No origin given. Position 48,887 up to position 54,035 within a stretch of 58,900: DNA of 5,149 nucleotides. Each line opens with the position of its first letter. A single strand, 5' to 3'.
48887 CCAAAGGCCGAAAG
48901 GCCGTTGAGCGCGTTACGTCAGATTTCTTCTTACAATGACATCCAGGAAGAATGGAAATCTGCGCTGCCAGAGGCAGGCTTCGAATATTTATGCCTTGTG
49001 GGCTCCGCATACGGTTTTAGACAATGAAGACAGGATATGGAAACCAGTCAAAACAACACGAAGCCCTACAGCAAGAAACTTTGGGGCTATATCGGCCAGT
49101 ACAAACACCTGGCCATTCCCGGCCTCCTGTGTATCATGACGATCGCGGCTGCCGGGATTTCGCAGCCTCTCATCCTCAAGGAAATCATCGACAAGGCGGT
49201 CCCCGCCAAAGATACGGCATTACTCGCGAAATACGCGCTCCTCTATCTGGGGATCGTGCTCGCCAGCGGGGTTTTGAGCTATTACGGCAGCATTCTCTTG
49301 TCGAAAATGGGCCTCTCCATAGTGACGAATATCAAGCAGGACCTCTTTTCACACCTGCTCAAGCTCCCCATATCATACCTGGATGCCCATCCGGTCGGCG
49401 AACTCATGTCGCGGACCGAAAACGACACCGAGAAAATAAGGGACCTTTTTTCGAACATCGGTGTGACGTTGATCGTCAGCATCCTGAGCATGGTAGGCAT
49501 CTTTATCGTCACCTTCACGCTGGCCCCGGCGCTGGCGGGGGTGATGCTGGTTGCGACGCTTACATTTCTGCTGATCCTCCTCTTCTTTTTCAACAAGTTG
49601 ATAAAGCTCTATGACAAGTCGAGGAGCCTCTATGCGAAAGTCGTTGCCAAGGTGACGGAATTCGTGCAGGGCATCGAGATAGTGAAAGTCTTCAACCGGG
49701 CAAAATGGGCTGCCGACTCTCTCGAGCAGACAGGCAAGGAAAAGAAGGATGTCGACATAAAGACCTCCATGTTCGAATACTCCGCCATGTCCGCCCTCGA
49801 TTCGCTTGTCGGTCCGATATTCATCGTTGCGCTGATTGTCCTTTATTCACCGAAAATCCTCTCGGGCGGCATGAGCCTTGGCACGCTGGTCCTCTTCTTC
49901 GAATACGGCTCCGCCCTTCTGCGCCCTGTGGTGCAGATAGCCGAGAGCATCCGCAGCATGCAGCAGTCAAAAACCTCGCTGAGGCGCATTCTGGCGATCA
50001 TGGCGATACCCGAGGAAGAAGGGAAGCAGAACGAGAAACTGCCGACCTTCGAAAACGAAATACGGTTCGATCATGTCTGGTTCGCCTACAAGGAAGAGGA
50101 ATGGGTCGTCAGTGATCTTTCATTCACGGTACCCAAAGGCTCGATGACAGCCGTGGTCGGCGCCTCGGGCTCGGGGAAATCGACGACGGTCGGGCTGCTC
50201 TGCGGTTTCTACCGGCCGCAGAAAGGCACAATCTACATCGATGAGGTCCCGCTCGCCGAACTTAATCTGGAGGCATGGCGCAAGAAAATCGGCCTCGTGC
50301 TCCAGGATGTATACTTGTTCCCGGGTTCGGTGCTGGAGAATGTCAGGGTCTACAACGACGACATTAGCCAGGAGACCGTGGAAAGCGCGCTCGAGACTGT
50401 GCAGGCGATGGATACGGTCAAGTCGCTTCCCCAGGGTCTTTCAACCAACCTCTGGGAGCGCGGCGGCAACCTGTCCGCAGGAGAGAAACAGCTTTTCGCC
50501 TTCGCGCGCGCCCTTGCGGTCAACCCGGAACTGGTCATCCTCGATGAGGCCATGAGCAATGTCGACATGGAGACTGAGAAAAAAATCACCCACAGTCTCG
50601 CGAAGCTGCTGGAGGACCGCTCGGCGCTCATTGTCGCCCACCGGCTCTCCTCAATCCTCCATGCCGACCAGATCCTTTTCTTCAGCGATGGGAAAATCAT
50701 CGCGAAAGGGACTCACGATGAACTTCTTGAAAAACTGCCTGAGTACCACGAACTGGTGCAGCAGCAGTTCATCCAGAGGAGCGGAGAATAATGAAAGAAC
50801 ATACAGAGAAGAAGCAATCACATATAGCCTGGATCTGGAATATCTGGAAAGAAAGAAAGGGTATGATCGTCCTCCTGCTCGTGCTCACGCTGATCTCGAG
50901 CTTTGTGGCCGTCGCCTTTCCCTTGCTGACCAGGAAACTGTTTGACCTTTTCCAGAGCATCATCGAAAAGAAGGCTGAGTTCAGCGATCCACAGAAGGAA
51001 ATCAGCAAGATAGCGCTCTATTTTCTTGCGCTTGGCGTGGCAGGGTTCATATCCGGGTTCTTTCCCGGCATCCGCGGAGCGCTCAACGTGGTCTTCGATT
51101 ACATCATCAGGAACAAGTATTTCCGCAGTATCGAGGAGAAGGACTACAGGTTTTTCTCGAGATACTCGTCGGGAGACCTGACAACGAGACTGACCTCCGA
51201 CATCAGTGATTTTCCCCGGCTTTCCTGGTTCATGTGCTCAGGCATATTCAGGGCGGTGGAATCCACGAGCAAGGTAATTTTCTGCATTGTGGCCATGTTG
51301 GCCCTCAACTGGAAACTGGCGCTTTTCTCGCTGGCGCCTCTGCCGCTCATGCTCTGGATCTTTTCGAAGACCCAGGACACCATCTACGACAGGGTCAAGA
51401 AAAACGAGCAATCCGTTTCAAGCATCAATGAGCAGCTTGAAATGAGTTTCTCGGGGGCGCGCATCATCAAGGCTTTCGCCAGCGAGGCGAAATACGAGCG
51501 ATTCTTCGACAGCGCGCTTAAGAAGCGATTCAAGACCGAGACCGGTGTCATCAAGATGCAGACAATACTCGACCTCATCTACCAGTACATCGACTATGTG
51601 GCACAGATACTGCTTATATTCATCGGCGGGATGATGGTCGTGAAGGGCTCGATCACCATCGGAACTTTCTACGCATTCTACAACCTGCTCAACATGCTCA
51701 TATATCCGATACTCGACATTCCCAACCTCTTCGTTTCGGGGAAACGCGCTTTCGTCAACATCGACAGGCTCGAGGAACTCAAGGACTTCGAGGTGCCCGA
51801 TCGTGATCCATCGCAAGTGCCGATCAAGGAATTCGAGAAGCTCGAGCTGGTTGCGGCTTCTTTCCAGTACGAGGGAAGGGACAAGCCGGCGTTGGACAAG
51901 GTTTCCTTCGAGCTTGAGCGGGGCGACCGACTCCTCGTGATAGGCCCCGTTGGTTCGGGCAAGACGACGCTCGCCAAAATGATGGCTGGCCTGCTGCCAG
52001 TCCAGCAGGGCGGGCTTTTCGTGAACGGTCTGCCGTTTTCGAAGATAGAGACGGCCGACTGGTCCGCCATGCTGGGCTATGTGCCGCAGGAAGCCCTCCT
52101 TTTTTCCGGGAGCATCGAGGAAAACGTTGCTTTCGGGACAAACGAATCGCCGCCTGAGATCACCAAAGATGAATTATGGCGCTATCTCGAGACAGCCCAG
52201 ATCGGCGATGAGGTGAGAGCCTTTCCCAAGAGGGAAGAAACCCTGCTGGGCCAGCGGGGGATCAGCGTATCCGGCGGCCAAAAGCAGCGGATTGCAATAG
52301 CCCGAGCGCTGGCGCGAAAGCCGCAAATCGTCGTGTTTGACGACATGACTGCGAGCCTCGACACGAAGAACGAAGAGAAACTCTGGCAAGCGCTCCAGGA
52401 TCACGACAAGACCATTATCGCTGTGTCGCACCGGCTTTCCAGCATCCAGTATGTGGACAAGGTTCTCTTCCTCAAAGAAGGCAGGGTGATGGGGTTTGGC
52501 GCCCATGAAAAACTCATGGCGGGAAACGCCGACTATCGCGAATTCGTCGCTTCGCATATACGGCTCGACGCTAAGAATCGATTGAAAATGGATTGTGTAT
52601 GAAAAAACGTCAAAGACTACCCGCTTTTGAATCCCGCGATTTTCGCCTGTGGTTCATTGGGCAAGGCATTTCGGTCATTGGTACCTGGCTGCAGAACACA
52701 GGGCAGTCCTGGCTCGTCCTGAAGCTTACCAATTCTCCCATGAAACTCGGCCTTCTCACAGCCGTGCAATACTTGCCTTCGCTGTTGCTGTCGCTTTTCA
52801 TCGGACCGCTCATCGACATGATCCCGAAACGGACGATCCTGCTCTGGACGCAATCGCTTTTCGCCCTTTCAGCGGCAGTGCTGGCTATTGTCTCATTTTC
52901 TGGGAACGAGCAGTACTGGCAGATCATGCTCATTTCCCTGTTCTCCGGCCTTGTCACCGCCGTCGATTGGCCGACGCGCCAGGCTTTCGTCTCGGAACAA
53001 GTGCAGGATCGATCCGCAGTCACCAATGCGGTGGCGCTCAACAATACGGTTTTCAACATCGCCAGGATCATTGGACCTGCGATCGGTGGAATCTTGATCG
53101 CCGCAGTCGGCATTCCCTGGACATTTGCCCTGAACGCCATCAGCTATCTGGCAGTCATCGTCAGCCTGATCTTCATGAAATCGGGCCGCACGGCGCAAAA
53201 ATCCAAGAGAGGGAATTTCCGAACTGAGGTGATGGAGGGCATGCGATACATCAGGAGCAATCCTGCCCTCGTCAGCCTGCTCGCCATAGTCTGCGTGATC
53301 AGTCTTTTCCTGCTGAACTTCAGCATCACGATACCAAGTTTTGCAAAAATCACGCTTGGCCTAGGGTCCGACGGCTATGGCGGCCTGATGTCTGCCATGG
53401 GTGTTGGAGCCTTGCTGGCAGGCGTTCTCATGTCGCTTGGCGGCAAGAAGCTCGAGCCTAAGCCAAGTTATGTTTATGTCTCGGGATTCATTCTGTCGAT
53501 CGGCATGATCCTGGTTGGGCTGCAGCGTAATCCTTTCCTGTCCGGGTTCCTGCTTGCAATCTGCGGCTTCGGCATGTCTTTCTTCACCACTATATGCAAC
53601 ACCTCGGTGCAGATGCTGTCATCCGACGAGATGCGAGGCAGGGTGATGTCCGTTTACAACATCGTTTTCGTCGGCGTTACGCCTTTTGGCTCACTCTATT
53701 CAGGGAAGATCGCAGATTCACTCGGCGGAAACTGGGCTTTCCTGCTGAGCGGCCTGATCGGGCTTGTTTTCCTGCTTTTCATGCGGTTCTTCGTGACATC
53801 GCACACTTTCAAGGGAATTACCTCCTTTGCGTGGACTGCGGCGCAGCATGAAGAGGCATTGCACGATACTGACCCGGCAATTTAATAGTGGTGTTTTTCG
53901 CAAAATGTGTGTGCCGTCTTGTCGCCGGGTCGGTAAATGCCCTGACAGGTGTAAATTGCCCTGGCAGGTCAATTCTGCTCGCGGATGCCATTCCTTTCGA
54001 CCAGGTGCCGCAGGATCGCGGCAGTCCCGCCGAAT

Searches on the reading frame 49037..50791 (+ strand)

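Call 96: search_protein_families(library=pfam, proteins=[window:49037-50791:+], max_evalue=0.00001)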
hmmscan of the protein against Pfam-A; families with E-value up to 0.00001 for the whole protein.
window:49037-50791:+ (584 aa): 3 families
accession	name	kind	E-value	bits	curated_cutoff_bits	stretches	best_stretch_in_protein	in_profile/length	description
PF00664.28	ABC_membrane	-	1.2e-37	130.6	28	1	29-297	4-273/274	ABC transporter transmembrane region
PF00005.33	ABC_tran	-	2e-30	106.6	25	1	359-506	2-136/137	ABC transporter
PF02463.25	SMC_N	-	5.6e-06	26.4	40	0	460-546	135-208/220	RecF/RecN/SMC N terminal domain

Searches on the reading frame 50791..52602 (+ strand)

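Call 96: search_protein_families(library=pfam, proteins=[window:50791-52602:+], max_evalue=0.00001)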
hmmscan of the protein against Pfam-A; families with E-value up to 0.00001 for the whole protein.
window:50791-52602:+ (603 aa): 3 families
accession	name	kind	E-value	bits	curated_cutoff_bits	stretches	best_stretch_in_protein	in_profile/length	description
PF00664.28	ABC_membrane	-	3.4e-34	119.2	28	1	27-306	2-273/274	ABC transporter transmembrane region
PF00005.33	ABC_tran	-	3.8e-27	96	25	1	368-521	1-137/137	ABC transporter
PF02463.25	SMC_N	-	3.8e-06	26.9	40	0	457-559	118-209/220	RecF/RecN/SMC N terminal domain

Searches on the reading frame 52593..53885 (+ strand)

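Call 96: search_protein_families(library=pfam, proteins=[window:52593-53885:+], max_evalue=0.00001)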
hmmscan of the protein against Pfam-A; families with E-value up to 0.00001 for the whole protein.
window:52593-53885:+ (430 aa): 2 families
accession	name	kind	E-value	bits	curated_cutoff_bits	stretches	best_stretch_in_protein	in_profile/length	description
PF05977.19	MFS_3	-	3.5e-64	217.6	27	1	12-399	7-393/524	Transmembrane secretion effector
PF07690.21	MFS_1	-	7.6e-50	170.2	33.4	2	21-359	2-339/347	Major Facilitator Superfamily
